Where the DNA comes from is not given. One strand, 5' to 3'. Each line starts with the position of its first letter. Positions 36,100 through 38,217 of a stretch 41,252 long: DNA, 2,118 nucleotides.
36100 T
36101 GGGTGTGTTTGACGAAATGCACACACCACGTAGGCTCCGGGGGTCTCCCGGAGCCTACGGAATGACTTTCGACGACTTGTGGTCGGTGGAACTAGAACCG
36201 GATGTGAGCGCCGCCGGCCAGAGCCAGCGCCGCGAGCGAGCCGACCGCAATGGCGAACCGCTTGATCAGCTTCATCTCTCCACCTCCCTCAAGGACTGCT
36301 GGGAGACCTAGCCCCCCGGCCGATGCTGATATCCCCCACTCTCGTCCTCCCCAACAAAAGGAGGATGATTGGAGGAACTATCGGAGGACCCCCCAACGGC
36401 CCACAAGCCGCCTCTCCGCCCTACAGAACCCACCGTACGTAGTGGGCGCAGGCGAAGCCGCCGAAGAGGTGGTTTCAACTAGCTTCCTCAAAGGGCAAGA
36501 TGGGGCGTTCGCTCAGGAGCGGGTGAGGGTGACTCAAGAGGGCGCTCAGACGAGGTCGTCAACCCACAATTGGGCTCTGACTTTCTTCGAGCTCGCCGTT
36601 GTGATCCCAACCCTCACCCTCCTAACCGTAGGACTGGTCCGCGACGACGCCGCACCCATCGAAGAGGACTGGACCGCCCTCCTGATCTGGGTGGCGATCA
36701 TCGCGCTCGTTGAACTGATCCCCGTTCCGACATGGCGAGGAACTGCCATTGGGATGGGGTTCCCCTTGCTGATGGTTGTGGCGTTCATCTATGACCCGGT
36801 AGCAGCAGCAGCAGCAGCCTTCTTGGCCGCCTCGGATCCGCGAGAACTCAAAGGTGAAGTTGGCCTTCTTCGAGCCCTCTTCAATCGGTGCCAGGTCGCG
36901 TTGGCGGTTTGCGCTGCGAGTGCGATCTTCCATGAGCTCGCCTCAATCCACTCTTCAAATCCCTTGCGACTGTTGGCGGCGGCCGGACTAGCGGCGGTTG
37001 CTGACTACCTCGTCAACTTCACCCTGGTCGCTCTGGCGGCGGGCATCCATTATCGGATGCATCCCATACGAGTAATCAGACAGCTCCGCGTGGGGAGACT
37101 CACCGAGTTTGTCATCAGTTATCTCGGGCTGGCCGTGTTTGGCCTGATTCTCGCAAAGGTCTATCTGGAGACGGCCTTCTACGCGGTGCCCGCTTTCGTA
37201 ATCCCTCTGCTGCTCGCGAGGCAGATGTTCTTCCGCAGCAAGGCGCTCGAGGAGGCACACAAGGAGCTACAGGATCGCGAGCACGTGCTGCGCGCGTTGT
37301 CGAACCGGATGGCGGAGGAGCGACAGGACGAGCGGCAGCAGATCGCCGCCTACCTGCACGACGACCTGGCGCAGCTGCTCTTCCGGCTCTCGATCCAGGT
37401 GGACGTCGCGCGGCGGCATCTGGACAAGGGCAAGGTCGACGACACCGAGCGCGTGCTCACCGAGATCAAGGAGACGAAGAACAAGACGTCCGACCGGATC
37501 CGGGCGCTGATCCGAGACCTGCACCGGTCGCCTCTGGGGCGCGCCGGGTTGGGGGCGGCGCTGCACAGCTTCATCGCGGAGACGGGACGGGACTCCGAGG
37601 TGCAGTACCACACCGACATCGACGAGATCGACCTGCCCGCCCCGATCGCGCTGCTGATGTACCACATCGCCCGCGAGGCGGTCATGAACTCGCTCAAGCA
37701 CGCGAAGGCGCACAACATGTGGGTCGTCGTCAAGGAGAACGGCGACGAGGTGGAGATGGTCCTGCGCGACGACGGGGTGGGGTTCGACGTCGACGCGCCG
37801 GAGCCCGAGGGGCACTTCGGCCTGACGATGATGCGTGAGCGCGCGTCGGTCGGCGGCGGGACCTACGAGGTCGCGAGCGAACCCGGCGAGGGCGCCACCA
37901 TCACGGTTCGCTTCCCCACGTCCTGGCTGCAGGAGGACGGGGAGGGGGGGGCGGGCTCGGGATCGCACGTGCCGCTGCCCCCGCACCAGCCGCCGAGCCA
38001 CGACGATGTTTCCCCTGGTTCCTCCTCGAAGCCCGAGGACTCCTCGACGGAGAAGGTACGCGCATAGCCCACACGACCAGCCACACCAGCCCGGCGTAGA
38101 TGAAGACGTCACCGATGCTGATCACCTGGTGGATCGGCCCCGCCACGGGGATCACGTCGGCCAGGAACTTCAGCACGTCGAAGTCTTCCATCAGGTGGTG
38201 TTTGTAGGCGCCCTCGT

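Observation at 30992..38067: Hypothesis: a secreted-peptide signalling cassette (micro-peptides + polytopic kinase + receiver + SARP-STAND-TPR receptor/activator)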

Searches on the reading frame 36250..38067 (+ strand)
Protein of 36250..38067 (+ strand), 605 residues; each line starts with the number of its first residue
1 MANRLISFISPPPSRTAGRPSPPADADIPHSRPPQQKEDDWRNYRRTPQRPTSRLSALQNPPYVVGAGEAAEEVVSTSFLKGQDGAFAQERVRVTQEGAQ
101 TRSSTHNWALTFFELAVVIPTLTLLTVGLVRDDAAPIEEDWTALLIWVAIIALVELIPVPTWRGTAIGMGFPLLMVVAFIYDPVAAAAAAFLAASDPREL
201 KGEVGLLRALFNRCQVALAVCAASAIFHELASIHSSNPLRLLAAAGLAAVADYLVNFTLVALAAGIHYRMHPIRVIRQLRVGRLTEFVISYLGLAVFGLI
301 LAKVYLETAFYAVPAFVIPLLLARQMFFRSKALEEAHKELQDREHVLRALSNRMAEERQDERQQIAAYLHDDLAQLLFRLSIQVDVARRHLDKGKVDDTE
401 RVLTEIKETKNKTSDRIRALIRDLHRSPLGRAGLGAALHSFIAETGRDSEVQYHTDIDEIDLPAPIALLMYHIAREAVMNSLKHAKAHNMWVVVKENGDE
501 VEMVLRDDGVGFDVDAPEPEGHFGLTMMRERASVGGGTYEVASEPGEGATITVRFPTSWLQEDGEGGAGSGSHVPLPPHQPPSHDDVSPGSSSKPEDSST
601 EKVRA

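Call 7: search_protein_families(library=pfam, proteins=[window:36250-38067:+], max_evalue=0.01)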
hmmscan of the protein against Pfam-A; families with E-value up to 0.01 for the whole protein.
window:36250-38067:+ (605 aa): 5 families
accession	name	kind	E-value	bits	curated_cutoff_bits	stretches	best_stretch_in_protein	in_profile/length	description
PF02518.31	HATPase_c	-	2.6e-12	47.6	26.4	1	469-557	5-109/111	Histidine kinase-, DNA gyrase B-, and HSP90-like ATPase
PF07730.19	HisKA_3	-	1.9e-08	35.2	24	1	361-427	1-66/68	Histidine kinase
PF18438.7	Glyco_hydro_38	-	0.0028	18.2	28.4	0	476-518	37-78/111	Glycosyl hydrolases family 38 C-terminal domain 1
PF20972.2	MASE9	-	0.0065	16.9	24.3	0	205-317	85-190/203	MASE9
PF13581.12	HATPase_c_2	-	0.0073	16.7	27.4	0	473-530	35-107/127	Histidine kinase-like ATPase domain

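Call 8: search_protein_families(library=ncbifam, proteins=[window:36250-38067:+], max_evalue=1)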
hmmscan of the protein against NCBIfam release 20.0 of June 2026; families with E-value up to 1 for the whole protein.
window:36250-38067:+ (605 aa): 13 families
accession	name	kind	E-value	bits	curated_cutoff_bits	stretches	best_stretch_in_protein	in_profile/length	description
NF008184.0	PRK10935.1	equivalog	4e-34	118.2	553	1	360-558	362-560/565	nitrate/nitrite two-component system sensor histidine kinase NarQ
NF052443.1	SensHisKinMctS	equivalog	2.7e-27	95.2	700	1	307-561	200-452/457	two-component system sensor histidine kinase MctS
NF007896.0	PRK10600.1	equivalog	2.2e-24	86.1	578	1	360-557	389-585/598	nitrate/nitrite two-component system sensor histidine kinase NarX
NF052531.1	Strep_LiaS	equivalog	1.4e-23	83.7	450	1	331-556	105-326/328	envelope stress sensor histidine kinase LiaS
NF008649.0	PRK11644.1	equivalog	1.6e-20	73.4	408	1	335-557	277-496/499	signal transduction histidine-protein kinase/phosphatase UhpB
NF047786.1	his_kin_MadS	equivalog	6e-14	52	500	1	331-554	202-432/434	MadS family sensor histidine kinase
NF047322.1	HK_morpho_MacS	equivalog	1.3e-12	47.6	300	1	356-556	177-367/367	MacS family sensor histidine kinase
NF040691.1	MtrAB_MtrB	equivalog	8.7e-06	25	450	2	473-514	391-432/507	MtrAB system histidine kinase MtrB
NF047874.1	MASE3_PAS_HK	subfamily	0.0051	15.6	560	0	480-515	530-566/655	MASE3 domain-containing sensor histidine kinase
TIGR02230.1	ATPase_gene1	hypoth_equivalog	0.051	13.8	46.7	1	110-151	45-86/100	putative F0F1-ATPase subunit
NF010076.0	PRK13557.1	subfamily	0.14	10.5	631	1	523-559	360-396/540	histidine kinase famiy protein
NF003144.0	PRK04069.1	equivalog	0.2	11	145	1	475-516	48-93/161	anti-sigma B factor RsbW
NF041336.1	CheA_Halo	equivalog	0.28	9.8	950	0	532-558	512-538/666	chemotaxis protein CheA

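Call 12: find_homologous_proteins(query=window:36469-38067:+, max_evalue=0.00001)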
Query window:36469-38067:+ (532 aa): 1700 proteins with E <= 0.00001 among 8000 candidates; the best 120 are listed.
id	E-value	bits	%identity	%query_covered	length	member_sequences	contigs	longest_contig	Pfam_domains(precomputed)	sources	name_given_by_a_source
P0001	0.0e+0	1050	93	96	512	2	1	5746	PF07730.20,PF02518.32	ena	-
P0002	2.2e-249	847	76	96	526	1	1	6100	PF07730.20,PF02518.32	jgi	jgi:signal transduction histidine kinase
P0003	1.0e-247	841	80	89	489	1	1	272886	PF07730.20,PF02518.32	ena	-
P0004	3.5e-246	836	80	90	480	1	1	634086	PF20972.3,PF07730.20,PF02518.32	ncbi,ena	-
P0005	1.1e-242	825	76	91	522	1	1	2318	PF07730.20,PF02518.32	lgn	-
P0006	6.8e-241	819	74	96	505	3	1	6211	PF07730.20,PF02518.32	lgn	-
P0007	1.6e-239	814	77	90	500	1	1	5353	PF20972.3,PF07730.20,PF02518.32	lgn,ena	-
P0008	3.3e-239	813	78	89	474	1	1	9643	PF07730.20,PF02518.32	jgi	jgi:signal transduction histidine kinase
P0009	2.6e-237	807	76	88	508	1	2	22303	PF07730.20,PF02518.32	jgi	jgi:signal transduction histidine kinase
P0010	4.8e-237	806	74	96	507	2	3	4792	PF20972.3,PF07730.20,PF02518.32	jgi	jgi:signal transduction histidine kinase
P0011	9.0e-236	802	73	96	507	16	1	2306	PF20972.3,PF07730.20,PF02518.32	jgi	jgi:signal transduction histidine kinase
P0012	1.4e-235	801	73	96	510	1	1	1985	PF20972.3,PF07730.20,PF02518.32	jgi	jgi:signal transduction histidine kinase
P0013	2.1e-235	800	72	98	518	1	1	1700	PF07730.20,PF02518.32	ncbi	-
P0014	2.4e-235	800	72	95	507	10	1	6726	PF07730.20,PF02518.32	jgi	jgi:signal transduction histidine kinase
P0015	1.4e-234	798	73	93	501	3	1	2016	PF20972.3,PF07730.20,PF02518.32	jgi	jgi:signal transduction histidine kinase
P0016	2.1e-234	797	73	96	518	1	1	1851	PF20972.3,PF07730.20,PF02518.32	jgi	jgi:signal transduction histidine kinase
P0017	3.3e-234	797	75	93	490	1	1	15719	PF20972.3,PF07730.20,PF02518.32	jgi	jgi:signal transduction histidine kinase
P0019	9.5e-234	795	72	95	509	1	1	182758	PF20972.3,PF07730.20,PF02518.32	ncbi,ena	-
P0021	3.8e-231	786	73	96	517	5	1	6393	PF20972.3,PF07730.20,PF02518.32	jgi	-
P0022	6.2e-231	786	73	94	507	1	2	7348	PF20972.3,PF07730.20,PF02518.32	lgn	-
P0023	3.5e-230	783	79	84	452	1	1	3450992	PF07730.20,PF02518.32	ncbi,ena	-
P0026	7.1e-227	772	71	96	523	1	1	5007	PF20972.3,PF07730.20,PF02518.32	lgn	-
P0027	1.1e-226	772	79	86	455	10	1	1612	PF20972.3,PF07730.20,PF02518.32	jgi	jgi:signal transduction histidine kinase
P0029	3.5e-226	770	73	90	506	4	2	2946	PF20972.3,PF07730.20,PF02518.32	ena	-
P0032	6.1e-221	753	70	93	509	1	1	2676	PF20972.3,PF07730.20,PF02518.32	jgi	jgi:signal transduction histidine kinase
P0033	6.1e-219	746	74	86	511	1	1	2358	PF20972.3,PF07730.20,PF02518.32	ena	-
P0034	1.3e-218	745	70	93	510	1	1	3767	PF20972.3,PF07730.20,PF02518.32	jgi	jgi:signal transduction histidine kinase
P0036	3.3e-218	744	70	93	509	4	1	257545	PF07730.20,PF02518.32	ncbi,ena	-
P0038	1.7e-217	741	69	93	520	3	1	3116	PF20972.3,PF07730.20,PF02518.32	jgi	jgi:signal transduction histidine kinase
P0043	3.9e-217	740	72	87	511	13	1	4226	PF20972.3,PF07730.20,PF02518.32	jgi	jgi:signal transduction histidine kinase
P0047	1.8e-216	738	70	93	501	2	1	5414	PF20972.3,PF07730.20,PF02518.32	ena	-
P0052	7.6e-216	736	70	93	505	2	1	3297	PF20972.3,PF07730.20,PF02518.32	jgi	-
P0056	4.6e-215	733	68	93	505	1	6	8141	PF20972.3,PF07730.20,PF02518.32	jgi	jgi:signal transduction histidine kinase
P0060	1.1e-214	732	68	93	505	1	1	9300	PF20972.3,PF07730.20,PF02518.32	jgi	jgi:signal transduction histidine kinase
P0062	1.9e-214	731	67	96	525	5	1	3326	PF20972.3,PF13581.13,PF07730.20,PF02518.32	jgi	jgi:signal transduction histidine kinase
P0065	1.2e-213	729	68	96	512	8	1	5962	PF20972.3,PF07730.20,PF02518.32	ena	-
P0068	5.8e-213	726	68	93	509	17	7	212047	PF07730.20,PF02518.32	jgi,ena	jgi:signal transduction histidine kinase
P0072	3.7e-212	724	68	93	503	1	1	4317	PF20972.3,PF07730.20,PF02518.32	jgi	jgi:signal transduction histidine kinase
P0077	9.6e-212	722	67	96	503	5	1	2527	PF20972.3,PF13581.13,PF07730.20,PF02518.32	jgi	-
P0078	1.1e-211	722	68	96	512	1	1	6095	PF20972.3,PF07730.20,PF02518.32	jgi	jgi:signal transduction histidine kinase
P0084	6.1e-211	720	64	100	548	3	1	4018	PF20972.3,PF13581.13,PF07730.20,PF02518.32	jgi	-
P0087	8.0e-211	719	69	93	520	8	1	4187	PF20972.3,PF07730.20,PF02518.32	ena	-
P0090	2.8e-210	718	69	92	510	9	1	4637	PF20972.3,PF07730.20,PF02518.32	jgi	jgi:signal transduction histidine kinase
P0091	6.2e-210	716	69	90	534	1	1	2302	PF20972.3,PF07730.20,PF02518.32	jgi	jgi:signal transduction histidine kinase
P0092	1.1e-209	716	77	82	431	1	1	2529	PF20972.3,PF07730.20,PF02518.32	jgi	jgi:signal transduction histidine kinase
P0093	1.2e-209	716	64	100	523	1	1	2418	PF20972.3,PF07730.20,PF02518.32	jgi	-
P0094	1.3e-209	715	69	93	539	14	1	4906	PF20972.3,PF07730.20,PF02518.32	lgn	-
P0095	1.4e-209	715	82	74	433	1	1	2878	PF20972.3,PF07730.20,PF02518.32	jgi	jgi:signal transduction histidine kinase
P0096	1.7e-209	715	68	93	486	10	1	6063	PF20972.3,PF07730.20,PF02518.32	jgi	jgi:signal transduction histidine kinase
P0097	2.7e-209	714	68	88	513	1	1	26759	PF20972.3,PF07730.20,PF02518.32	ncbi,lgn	-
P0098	2.9e-209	714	72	85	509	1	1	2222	PF20972.3,PF07730.20,PF02518.32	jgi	jgi:signal transduction histidine kinase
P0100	1.9e-208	712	69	87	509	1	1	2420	PF20972.3,PF07730.20,PF02518.32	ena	-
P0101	5.1e-208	710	74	83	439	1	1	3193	PF20972.3,PF07730.20,PF02518.32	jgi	jgi:signal transduction histidine kinase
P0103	8.2e-208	709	66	97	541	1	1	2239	PF20972.3,PF07730.20,PF02518.32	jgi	-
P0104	2.5e-207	708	67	92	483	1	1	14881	PF20972.3,PF07730.20,PF02518.32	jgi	jgi:signal transduction histidine kinase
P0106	2.7e-206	704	67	93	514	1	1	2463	PF20972.3,PF07730.20,PF02518.32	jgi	jgi:signal transduction histidine kinase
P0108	3.4e-206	704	71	85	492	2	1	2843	PF20972.3,PF07730.20,PF02518.32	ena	-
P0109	4.9e-206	704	71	87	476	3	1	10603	PF20972.3,PF07730.20,PF02518.32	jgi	-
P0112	1.0e-205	703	67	94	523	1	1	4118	PF20972.3,PF07730.20,PF02518.32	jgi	jgi:signal transduction histidine kinase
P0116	1.6e-204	699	71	87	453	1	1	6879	PF20972.3,PF07730.20,PF02518.32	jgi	jgi:signal transduction histidine kinase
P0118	2.2e-204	698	68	93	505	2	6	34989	PF20972.3,PF07730.20,PF02518.32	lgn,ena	-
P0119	2.6e-204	698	67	91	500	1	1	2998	PF20972.3,PF07730.20,PF02518.32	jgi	jgi:signal transduction histidine kinase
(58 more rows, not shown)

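Call 13: find_encoding_contigs(protein=P0023, flank=10000, max_places=3)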
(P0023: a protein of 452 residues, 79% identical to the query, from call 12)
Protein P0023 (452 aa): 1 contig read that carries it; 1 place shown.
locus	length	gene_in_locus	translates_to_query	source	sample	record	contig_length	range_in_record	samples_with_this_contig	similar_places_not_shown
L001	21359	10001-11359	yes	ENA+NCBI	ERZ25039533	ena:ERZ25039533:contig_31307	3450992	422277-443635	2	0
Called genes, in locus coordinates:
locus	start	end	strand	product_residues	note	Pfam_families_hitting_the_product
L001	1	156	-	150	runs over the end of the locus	-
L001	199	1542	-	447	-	PF17203:sCache_3_2, PF00672:HAMP, PF00512:HisKA, PF02518:HATPase_c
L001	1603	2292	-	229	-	PF00072:Response_reg, PF00486:Trans_reg_C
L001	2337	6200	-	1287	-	PF00486:Trans_reg_C, PF03704:BTAD, PF07719:TPR_2 (faint), PF13424:TPR_12 (faint), PF14559:TPR_19 (faint), PF13401:AAA_22 (faint), PF13191:AAA_16, PF17874:TPR_MalT (weak)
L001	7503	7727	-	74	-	-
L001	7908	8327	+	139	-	PF13581:HATPase_c_2 (weak), PF02518:HATPase_c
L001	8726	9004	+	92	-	PF01527:HTH_Tnp_1, PF13384:HTH_23, PF13551:HTH_29 (weak), PF13518:HTH_28 (weak)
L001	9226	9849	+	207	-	PF00665:rve, PF13683:rve_3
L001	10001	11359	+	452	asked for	PF07730:HisKA_3, PF02518:HATPase_c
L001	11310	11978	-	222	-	PF17248:DUF5317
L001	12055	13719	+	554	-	PF13245:AAA_19, PF13538:UvrD_C_2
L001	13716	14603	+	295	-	PF09995:MPAB_Lcp_cat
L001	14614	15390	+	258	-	PF13344:Hydrolase_6, PF00702:Hydrolase (weak), PF13242:Hydrolase_like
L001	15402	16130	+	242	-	PF01209:Ubie_methyltran, PF13489:Methyltransf_23, PF08241:Methyltransf_11, PF08242:Methyltransf_12, PF13649:Methyltransf_25, PF13847:Methyltransf_31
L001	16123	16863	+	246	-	-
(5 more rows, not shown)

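Call 14: find_encoding_contigs(protein=P0004, flank=10000, max_places=3)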
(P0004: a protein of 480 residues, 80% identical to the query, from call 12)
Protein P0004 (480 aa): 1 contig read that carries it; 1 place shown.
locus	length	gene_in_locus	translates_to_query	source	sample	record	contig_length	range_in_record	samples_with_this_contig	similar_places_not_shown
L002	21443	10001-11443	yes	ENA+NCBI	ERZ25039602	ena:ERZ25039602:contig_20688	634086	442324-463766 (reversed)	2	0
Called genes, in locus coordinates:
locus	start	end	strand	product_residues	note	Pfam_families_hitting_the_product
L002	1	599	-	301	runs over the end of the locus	PF01904:DUF72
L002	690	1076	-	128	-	-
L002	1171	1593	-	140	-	-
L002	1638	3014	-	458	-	PF23846:Cache_WalK (weak), PF00672:HAMP, PF00512:HisKA, PF02518:HATPase_c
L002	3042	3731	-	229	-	PF00072:Response_reg, PF00486:Trans_reg_C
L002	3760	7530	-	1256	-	PF00486:Trans_reg_C (weak), PF03704:BTAD, PF07719:TPR_2 (faint), PF13424:TPR_12 (faint), PF13191:AAA_16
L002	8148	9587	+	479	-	PF02518:HATPase_c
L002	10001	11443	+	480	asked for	PF20972:MASE9 (faint), PF07730:HisKA_3 (weak), PF02518:HATPase_c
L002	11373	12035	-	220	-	PF17248:DUF5317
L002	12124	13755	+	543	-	PF08378:NERD, PF13191:AAA_16, PF13245:AAA_19 (weak), PF13604:AAA_30, PF09848:SLFN-g3_helicase (weak), PF13401:AAA_22, PF13538:UvrD_C_2 (weak)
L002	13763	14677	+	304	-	PF09995:MPAB_Lcp_cat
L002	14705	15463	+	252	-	PF13344:Hydrolase_6, PF13419:HAD_2 (faint), PF00702:Hydrolase (weak), PF13242:Hydrolase_like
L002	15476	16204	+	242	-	PF01209:Ubie_methyltran, PF13489:Methyltransf_23, PF08241:Methyltransf_11, PF08242:Methyltransf_12, PF13649:Methyltransf_25, PF13847:Methyltransf_31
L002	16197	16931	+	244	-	-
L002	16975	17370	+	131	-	PF00903:Glyoxalase, PF18029:Glyoxalase_6 (weak), PF22677:Ble-like_N (weak)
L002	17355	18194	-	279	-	PF20067:SSL_N (weak), PF24684:Vgb_lyase (faint), PF01436:NHL (faint), PF08450:SGL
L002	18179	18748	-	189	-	-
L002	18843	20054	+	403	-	PF13416:SBP_bac_8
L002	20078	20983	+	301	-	PF00528:BPD_transp_1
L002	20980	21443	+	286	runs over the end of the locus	PF00528:BPD_transp_1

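Call 16: find_encoding_contigs(protein=P0036, flank=10000, max_places=3)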
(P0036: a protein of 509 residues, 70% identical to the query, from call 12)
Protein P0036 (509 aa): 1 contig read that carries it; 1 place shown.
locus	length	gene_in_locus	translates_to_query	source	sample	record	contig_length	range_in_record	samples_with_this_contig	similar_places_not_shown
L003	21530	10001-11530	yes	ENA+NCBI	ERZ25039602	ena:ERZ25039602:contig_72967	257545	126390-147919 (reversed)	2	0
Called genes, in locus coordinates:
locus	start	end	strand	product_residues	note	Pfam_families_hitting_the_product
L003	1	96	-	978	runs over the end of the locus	PF00580:UvrD-helicase, PF13245:AAA_19, PF13361:UvrD_C (weak), PF12705:PDDEXK_1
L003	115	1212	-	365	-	PF02163:Peptidase_M50, PF00571:CBS (weak)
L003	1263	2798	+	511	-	PF00149:Metallophos, PF12850:Metallophos_2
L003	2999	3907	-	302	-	PF01904:DUF72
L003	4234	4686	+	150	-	PF12867:DinB_2 (weak)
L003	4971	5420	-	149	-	-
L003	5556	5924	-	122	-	-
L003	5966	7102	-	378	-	PF00672:HAMP, PF00512:HisKA, PF02518:HATPase_c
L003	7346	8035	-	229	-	PF00072:Response_reg, PF00486:Trans_reg_C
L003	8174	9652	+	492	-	PF02518:HATPase_c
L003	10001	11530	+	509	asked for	PF07730:HisKA_3, PF02518:HATPase_c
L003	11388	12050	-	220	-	PF17248:DUF5317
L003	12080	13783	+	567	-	PF13191:AAA_16 (faint), PF00580:UvrD-helicase (faint), PF13245:AAA_19, PF13604:AAA_30, PF13401:AAA_22 (faint), PF13538:UvrD_C_2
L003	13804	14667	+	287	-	PF09995:MPAB_Lcp_cat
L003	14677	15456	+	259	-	PF00702:Hydrolase, PF13344:Hydrolase_6, PF13242:Hydrolase_like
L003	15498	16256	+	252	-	PF01209:Ubie_methyltran, PF13489:Methyltransf_23, PF07021:MetW (weak), PF13847:Methyltransf_31, PF08241:Methyltransf_11, PF08242:Methyltransf_12, PF13649:Methyltransf_25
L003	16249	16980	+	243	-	-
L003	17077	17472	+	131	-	PF00903:Glyoxalase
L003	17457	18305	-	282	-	PF20067:SSL_N (weak), PF24684:Vgb_lyase (faint), PF01436:NHL (faint), PF08450:SGL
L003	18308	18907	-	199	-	-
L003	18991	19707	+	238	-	-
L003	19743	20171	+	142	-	-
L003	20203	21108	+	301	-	PF00528:BPD_transp_1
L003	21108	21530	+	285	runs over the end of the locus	PF00528:BPD_transp_1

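Call 17: find_encoding_contigs(protein=P0068, flank=10000, max_places=4)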
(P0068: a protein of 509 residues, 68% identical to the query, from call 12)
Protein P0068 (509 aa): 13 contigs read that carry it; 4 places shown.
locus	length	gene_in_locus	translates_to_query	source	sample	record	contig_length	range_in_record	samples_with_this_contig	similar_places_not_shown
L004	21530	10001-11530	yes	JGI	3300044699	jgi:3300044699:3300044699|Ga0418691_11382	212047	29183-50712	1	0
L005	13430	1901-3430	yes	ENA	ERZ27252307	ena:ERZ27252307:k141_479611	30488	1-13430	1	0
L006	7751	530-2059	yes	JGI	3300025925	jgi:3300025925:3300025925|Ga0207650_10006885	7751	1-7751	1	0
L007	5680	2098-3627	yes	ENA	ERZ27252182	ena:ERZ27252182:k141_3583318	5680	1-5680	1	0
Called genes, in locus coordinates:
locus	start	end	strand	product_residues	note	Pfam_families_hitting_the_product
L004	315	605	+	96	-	-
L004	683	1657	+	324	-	PF00149:Metallophos, PF12850:Metallophos_2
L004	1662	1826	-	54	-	-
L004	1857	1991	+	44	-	-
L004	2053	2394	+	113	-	PF08281:Sigma70_r4_2, PF04545:Sigma70_r4 (faint), PF22233:PhyR_sigma-like (weak)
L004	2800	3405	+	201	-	-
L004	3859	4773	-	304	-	PF01904:DUF72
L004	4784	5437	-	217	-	-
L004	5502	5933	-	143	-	-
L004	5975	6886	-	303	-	PF00672:HAMP, PF00512:HisKA, PF02518:HATPase_c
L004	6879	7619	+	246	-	-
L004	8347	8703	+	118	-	-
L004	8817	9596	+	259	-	PF02518:HATPase_c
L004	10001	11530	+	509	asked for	PF07730:HisKA_3 (weak), PF02518:HATPase_c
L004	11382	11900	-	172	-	PF17248:DUF5317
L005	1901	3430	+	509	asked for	PF07730:HisKA_3 (weak), PF02518:HATPase_c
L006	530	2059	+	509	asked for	PF07730:HisKA_3 (weak), PF02518:HATPase_c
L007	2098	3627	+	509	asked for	PF07730:HisKA_3 (weak), PF02518:HATPase_c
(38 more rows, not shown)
